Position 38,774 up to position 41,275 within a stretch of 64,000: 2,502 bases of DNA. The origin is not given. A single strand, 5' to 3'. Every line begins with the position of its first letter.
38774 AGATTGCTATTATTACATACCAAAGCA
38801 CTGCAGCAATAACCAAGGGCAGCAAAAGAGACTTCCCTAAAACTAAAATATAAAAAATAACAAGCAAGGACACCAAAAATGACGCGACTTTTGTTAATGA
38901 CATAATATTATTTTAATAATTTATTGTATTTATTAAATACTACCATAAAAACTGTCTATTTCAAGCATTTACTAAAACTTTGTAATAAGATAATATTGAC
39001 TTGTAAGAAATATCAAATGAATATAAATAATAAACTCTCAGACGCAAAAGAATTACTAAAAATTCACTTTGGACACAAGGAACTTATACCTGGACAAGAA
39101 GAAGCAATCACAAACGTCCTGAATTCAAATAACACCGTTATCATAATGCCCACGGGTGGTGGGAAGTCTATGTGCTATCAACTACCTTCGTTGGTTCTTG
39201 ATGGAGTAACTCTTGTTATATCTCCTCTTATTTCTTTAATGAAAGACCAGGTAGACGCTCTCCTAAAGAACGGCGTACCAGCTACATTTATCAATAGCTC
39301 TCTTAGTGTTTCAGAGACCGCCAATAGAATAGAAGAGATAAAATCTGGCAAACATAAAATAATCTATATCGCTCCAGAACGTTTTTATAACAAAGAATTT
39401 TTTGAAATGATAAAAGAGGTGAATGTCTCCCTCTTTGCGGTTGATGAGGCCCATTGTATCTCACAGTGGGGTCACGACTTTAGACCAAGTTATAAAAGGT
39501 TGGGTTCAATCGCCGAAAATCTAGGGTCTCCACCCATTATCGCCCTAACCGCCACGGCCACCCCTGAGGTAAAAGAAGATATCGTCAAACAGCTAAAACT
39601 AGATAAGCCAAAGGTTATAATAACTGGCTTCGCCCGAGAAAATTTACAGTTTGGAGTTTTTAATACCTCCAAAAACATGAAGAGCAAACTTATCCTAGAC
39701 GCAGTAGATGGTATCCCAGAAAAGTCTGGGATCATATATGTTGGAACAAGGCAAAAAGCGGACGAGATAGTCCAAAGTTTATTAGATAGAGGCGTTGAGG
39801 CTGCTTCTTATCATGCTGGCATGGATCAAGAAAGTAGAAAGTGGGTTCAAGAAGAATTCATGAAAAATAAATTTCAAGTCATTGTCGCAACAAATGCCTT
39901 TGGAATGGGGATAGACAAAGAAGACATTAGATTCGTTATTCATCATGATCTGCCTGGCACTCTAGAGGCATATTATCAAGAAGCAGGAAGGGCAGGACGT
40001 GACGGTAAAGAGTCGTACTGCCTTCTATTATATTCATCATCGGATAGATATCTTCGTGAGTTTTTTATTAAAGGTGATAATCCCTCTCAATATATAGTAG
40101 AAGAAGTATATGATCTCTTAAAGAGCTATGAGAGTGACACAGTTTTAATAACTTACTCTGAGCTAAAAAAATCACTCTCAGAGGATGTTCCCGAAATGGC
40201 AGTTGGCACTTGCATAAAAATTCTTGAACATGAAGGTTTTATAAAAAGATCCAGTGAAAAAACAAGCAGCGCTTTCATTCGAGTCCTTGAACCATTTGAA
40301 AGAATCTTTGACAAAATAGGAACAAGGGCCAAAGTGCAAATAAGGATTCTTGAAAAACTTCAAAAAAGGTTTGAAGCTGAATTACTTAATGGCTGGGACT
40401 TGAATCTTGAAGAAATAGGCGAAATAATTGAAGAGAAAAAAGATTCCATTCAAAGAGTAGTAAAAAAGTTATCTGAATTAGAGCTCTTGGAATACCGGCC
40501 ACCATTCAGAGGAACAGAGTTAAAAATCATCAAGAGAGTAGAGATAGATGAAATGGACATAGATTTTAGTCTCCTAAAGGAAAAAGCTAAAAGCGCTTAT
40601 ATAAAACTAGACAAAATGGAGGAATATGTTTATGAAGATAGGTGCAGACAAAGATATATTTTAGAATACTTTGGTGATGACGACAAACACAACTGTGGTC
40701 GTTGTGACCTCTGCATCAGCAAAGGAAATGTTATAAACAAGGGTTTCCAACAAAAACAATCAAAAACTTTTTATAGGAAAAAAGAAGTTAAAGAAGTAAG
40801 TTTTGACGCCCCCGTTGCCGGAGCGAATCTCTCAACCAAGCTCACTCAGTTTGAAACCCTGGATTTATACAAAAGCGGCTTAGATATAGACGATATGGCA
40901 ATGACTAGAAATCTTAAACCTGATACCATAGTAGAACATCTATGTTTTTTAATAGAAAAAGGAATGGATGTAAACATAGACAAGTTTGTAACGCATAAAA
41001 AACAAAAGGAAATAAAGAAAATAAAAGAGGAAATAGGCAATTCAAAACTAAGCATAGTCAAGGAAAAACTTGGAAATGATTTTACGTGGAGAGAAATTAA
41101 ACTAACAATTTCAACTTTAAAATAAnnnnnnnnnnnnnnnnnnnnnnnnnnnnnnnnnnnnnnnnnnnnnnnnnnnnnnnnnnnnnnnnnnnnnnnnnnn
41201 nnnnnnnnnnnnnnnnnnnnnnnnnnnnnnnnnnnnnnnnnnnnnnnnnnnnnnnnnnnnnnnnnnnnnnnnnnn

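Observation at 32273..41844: Eukaryote/archaea-style wobble-uridine pathway in a bacterium: Elp3 plus a Trm9-like methyltransferase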

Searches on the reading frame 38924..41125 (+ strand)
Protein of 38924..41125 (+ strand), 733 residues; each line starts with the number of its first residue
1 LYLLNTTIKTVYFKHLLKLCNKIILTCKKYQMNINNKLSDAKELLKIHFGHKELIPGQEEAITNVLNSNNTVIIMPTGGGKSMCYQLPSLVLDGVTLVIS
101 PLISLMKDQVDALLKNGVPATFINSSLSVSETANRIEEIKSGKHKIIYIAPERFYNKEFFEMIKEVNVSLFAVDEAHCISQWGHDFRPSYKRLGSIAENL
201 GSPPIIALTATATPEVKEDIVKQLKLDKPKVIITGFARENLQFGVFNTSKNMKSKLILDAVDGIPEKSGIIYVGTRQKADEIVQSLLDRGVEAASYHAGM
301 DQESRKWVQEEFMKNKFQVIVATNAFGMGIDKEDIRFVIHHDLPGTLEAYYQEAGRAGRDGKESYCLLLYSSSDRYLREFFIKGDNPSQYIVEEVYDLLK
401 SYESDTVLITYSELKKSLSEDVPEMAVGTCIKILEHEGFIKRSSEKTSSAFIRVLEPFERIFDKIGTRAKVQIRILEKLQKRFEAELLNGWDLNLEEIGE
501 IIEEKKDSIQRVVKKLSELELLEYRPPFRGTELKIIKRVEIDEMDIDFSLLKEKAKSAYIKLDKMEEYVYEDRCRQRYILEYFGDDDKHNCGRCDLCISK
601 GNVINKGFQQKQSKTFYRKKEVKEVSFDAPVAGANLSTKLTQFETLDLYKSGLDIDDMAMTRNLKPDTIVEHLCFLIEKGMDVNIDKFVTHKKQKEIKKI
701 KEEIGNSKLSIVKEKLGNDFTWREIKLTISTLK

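Call 4: search_protein_families(library=pfam, proteins=[window:38924-41125:+], max_evalue=0.01)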
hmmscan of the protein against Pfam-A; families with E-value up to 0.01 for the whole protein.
window:38924-41125:+ (733 aa): 6 families
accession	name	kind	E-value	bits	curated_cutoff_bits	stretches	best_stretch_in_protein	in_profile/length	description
PF00270.35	DEAD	-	2e-26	93.1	26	1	56-217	2-165/167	DEAD/DEAH box helicase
PF00271.37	Helicase_C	-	2.1e-25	89.5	23.5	1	262-361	11-110/110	Helicase conserved C-terminal domain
PF14493.12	HTH_40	-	1.8e-22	79.9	27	1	642-729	2-89/89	Helix-turn-helix domain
PF16124.10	RecQ_Zn_bind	-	1.4e-11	45.4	25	1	552-597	18-65/66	RecQ zinc-binding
PF04851.21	ResIII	-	2.3e-09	37.8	22.5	1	53-212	3-162/164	Type III restriction enzyme, res subunit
PF21128.4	MCM4_WHD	-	0.0096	16.4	24.4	0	392-446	11-68/75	MCM4, winged helix domain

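Call 5: search_protein_families(library=ncbifam, proteins=[window:38924-41125:+], max_evalue=0.01)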
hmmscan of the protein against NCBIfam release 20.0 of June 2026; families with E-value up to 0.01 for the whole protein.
window:38924-41125:+ (733 aa): 37 families (the best 25 are shown)
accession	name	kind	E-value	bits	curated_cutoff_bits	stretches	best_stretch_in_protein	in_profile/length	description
TIGR01389.1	recQ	equivalog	1.9e-157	525.2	640.2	2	42-391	2-349/591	DNA helicase RecQ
TIGR00614.1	recQ_fam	subfamily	4.8e-135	451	219.8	1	44-474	2-441/470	RecQ family ATP-dependent DNA helicase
NF008279.0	PRK11057.1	equivalog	2.1e-128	429.4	1015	2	32-380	4-351/608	ATP-dependent DNA helicase RecQ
NF041063.1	DpdF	equivalog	1.4e-67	229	550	1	56-375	143-487/813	protein DpdF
NF053631.1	RNA_helic_CshA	equivalog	6.7e-23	81.2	646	1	48-368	16-339/434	degradosome RNA helicase CshA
NF008394.0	PRK11192.1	equivalog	3e-19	69.2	507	1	248-374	229-355/441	ATP-dependent RNA helicase SrmB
NF008744.0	PRK11776.1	equivalog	1.5e-18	66.7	524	1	48-375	21-351/460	ATP-dependent RNA helicase DbpA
NF053711.1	RNA_heli_RhlE1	exception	1.8e-17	63.2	750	1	244-368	222-346/434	RNA helicase RhlE1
TIGR04121.1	DEXH_lig_assoc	equivalog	2.5e-16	58.6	850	1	56-364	16-351/804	ligase-associated DNA damage response DEXH box helicase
TIGR03817.1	DECH_helic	hypoth_equivalog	3.7e-16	58.5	874.1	1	271-371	287-384/742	helicase/secretion neighborhood putative DEAH-box helicase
NF053636.1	DDHlcsCsdAPsy1082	equivalog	1.8e-15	56.5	890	1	267-375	244-352/512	DEAD/DEAH box helicase CsdA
NF002340.1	PRK01297.1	equivalog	1.7e-14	53.5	564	1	165-376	149-359/372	ATP-dependent RNA helicase RhlB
NF007882.0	PRK10590.1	equivalog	1.9e-13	50.2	743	1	145-364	127-343/456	ATP-dependent RNA helicase RhlE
NF008642.0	PRK11634.1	equivalog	1.3e-12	46.9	989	1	267-377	246-356/628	DEAD/DEAH family ATP-dependent RNA helicase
NF003419.0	PRK04837.1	equivalog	6e-11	41.7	588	1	237-367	227-357/424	ATP-dependent RNA helicase RhlB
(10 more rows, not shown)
